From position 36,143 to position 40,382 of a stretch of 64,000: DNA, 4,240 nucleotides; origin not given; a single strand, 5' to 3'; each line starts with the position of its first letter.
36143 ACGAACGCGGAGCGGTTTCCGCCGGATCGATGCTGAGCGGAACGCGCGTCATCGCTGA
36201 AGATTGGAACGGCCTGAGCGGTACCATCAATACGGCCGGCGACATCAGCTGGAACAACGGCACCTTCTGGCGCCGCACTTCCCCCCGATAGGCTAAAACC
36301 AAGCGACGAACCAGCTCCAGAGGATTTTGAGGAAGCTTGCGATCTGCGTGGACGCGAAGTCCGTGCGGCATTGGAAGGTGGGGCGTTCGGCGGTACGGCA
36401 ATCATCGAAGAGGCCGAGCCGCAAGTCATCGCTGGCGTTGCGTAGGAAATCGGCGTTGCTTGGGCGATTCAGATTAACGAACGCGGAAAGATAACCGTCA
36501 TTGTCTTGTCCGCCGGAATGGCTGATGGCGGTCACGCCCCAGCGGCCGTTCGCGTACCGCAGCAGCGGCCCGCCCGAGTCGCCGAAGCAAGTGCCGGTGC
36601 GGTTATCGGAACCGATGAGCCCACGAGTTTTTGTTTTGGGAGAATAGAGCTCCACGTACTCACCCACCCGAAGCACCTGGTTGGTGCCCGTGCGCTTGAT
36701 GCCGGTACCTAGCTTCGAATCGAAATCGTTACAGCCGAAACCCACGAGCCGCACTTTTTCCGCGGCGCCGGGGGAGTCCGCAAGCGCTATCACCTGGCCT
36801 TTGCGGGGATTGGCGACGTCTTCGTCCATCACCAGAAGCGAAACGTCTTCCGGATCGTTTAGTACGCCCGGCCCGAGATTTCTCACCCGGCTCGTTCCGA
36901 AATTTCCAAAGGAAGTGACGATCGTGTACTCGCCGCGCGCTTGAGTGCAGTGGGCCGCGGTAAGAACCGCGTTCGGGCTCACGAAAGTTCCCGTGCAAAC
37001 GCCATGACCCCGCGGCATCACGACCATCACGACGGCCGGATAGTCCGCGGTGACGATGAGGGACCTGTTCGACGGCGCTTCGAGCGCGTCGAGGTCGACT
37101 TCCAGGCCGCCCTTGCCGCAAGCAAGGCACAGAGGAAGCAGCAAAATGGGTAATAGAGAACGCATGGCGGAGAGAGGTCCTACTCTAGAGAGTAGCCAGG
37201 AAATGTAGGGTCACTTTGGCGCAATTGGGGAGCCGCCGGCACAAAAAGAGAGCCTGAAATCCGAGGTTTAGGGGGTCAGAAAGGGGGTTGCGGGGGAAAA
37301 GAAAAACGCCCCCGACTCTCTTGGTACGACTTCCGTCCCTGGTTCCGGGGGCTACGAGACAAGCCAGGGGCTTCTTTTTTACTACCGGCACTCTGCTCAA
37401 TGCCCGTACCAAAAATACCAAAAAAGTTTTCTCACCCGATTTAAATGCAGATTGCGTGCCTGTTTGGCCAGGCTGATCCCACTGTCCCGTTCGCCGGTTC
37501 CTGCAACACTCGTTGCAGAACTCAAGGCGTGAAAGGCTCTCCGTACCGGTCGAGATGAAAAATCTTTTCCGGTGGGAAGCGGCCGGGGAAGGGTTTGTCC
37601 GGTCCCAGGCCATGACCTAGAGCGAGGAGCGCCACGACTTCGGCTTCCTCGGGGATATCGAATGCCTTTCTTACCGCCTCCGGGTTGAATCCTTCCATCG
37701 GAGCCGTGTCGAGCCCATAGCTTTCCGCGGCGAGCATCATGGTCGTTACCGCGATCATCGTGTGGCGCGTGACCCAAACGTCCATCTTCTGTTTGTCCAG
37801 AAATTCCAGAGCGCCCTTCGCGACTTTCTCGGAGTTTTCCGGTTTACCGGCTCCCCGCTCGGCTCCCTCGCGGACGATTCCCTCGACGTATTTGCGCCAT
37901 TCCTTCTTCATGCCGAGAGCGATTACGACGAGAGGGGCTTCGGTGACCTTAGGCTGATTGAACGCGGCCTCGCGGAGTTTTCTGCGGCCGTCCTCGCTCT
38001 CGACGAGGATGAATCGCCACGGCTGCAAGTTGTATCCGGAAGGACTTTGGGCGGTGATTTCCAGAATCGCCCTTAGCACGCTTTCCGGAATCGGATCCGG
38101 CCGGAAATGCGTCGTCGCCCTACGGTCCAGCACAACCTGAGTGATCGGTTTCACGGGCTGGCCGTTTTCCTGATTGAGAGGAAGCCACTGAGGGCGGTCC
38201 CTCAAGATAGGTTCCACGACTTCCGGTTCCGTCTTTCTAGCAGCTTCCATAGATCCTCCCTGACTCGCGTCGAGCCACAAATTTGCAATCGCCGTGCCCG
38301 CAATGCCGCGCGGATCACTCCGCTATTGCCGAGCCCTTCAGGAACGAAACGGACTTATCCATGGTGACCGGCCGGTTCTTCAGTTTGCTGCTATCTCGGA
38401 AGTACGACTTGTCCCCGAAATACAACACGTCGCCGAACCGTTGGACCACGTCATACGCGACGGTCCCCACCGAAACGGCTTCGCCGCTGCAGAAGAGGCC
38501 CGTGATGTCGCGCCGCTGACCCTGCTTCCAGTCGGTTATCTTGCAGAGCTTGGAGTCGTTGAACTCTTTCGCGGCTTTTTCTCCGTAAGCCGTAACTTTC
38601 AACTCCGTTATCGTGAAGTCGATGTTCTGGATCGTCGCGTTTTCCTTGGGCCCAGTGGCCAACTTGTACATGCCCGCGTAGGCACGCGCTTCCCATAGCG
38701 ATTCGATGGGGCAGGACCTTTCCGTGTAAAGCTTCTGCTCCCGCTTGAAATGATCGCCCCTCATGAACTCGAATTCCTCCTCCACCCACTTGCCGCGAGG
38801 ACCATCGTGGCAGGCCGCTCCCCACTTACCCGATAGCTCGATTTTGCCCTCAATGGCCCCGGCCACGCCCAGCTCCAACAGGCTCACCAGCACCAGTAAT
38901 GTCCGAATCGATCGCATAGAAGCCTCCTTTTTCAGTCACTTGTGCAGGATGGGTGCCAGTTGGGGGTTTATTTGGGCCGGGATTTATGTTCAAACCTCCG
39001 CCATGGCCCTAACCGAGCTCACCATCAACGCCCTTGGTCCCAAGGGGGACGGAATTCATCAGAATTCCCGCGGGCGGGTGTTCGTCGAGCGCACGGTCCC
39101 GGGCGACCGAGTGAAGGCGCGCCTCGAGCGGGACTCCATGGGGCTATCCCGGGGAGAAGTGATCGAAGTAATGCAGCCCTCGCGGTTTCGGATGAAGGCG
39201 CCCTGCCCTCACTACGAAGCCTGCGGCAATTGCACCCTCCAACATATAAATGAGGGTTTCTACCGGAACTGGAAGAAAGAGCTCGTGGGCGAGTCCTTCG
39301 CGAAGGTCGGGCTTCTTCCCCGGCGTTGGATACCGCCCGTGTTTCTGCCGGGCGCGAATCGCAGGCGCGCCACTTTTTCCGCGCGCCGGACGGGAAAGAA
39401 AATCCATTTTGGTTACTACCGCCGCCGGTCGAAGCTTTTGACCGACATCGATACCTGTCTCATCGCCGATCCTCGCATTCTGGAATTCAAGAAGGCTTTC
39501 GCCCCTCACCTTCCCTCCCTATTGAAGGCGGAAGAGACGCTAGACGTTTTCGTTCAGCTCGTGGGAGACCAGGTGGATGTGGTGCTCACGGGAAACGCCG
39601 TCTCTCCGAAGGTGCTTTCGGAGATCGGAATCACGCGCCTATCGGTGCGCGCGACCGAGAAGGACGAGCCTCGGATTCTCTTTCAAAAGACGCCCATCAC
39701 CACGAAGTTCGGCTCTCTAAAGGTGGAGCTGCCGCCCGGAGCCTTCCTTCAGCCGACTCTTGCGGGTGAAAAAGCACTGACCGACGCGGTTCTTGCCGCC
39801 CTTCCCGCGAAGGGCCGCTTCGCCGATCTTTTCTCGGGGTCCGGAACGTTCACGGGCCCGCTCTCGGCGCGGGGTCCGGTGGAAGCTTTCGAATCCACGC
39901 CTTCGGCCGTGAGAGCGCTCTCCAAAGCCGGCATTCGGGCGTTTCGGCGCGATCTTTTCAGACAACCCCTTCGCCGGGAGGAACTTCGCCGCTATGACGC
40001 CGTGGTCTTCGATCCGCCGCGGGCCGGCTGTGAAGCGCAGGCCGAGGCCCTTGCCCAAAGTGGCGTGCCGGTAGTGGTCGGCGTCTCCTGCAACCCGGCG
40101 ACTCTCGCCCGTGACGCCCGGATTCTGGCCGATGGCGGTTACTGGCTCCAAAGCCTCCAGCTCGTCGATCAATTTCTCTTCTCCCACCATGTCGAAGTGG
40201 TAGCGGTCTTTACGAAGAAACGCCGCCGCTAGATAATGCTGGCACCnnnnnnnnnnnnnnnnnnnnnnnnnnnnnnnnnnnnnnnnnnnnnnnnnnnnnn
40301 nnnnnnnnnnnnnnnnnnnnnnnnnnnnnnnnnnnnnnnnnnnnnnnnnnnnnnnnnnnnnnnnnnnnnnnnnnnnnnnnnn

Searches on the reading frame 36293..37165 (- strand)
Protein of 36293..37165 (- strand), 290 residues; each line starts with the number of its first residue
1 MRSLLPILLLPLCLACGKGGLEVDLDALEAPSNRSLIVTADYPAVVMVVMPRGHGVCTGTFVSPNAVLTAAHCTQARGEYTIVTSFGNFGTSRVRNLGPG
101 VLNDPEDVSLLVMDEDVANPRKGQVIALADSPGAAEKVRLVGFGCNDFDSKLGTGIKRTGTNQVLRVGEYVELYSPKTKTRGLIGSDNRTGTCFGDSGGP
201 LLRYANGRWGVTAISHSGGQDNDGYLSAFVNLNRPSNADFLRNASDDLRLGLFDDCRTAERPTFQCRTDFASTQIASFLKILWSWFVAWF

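Call 84: search_protein_families(library=pfam, proteins=[window:36293-37165:-], max_evalue=0.00001)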
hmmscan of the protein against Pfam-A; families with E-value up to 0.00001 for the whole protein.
window:36293-37165:- (290 aa): 2 families
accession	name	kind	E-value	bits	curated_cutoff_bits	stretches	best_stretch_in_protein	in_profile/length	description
PF00089.32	Trypsin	-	1.2e-16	61.7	20.6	1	42-225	12-206/220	Trypsin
PF13365.12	Trypsin_2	-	2.2e-07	32.1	27.6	1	57-208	1-140/144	Trypsin-like peptidase domain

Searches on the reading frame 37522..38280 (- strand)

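Call 84: search_protein_families(library=pfam, proteins=[window:37522-38280:-], max_evalue=0.00001)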
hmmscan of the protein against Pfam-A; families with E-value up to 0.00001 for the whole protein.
window:37522-38280:- (252 aa): 1 family
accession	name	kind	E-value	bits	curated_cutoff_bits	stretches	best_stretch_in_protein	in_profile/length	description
PF00881.29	Nitroreductase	-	4.2e-31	108.8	23.5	1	52-223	3-167/167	Nitroreductase family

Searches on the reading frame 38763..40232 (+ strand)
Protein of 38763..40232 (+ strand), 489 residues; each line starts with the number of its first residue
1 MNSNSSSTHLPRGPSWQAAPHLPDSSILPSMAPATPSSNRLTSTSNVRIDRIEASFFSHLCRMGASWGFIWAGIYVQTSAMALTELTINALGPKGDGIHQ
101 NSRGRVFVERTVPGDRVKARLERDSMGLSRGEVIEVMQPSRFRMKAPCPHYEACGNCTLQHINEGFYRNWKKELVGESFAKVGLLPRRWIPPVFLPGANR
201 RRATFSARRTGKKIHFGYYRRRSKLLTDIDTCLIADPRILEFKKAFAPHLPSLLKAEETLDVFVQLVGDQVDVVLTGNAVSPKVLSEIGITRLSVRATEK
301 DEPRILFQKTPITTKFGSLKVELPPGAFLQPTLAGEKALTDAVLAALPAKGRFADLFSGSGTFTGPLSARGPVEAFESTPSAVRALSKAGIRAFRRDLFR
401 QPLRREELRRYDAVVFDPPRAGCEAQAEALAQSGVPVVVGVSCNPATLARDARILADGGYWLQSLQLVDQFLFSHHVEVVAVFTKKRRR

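Call 84: search_protein_families(library=pfam, proteins=[window:38763-40232:+], max_evalue=0.00001)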
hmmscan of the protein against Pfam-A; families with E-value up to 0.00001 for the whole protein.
window:38763-40232:+ (489 aa): 1 family
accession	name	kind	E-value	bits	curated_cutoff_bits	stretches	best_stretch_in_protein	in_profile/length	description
PF05958.17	tRNA_U5-meth_tr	-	5.9e-11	42.4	23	1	408-483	279-354/357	tRNA (Uracil-5-)-methyltransferase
